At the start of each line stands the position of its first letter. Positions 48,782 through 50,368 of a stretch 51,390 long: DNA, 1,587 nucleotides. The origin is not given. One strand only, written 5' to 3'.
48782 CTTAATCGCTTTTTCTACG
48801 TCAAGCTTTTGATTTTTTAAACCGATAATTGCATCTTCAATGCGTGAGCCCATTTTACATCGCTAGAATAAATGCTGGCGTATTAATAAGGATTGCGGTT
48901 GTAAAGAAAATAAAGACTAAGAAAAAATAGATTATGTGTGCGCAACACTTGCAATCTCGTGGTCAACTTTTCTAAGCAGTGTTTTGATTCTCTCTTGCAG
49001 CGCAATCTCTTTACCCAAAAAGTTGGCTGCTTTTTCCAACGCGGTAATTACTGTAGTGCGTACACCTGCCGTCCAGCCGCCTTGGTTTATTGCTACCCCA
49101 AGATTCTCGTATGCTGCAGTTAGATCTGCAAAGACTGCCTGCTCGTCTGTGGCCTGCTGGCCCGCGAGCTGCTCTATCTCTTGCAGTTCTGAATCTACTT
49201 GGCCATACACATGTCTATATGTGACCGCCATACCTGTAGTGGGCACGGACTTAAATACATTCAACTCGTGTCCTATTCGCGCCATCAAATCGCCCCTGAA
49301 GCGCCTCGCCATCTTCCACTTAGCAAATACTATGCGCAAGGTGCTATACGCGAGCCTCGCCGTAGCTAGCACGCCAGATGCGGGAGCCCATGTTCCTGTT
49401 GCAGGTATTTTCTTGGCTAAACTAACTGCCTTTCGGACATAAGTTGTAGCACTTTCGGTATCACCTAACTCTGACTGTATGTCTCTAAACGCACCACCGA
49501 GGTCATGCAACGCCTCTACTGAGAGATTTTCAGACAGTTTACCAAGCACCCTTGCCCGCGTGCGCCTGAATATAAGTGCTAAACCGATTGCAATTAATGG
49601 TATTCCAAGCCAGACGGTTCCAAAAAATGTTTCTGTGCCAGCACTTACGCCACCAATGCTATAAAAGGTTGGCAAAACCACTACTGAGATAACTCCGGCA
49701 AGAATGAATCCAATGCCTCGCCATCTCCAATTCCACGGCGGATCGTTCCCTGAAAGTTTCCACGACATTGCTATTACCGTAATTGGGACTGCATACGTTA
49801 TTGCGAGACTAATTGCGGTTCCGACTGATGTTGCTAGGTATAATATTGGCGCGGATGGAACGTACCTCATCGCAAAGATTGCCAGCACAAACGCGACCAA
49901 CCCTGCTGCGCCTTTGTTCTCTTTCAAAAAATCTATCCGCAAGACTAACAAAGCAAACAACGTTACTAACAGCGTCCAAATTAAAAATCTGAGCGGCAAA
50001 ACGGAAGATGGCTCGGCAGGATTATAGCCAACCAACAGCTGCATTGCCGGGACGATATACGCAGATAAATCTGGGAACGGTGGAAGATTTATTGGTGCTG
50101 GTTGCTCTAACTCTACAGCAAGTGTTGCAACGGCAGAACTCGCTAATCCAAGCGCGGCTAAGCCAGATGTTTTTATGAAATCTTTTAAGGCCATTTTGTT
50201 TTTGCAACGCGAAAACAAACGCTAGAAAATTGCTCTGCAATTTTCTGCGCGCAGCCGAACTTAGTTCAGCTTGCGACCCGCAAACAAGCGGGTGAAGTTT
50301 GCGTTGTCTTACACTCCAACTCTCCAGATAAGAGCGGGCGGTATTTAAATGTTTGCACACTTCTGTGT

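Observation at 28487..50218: Oversized type-IV-pilus-like locus with about 11 pilin-like genes, micro-ORFs and accessory modules: candidate novel surface apparatus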

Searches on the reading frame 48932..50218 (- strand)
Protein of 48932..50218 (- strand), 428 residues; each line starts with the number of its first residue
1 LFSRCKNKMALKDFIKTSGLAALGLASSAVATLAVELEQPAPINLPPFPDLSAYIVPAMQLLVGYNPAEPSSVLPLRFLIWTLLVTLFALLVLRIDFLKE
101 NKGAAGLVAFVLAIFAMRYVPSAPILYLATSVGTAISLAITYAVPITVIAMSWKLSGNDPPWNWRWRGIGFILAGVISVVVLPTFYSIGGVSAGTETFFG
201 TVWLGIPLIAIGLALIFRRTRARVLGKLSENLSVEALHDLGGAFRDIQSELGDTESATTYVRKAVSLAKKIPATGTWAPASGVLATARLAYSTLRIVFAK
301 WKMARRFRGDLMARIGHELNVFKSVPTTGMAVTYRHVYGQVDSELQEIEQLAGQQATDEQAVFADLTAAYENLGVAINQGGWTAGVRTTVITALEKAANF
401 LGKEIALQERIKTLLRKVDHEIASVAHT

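Call 10: search_protein_families(library=ncbifam, max_evalue=1, proteins=[window:48932-50218:-])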
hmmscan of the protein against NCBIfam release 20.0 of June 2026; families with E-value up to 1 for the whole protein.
window:48932-50218:- (428 aa): 1 family
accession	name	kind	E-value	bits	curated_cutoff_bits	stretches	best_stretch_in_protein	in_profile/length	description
NF047371.1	FlcA_CTERM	equivalog_domain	0.18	10.2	300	1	333-377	529-573/646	periplasmic flagellar collar protein FlcA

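Call 98: search_protein_families(library=pfam, max_evalue=0.01, proteins=[window:48932-50218:-])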
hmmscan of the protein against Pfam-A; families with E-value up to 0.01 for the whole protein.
window:48932-50218:- (428 aa): 0 families
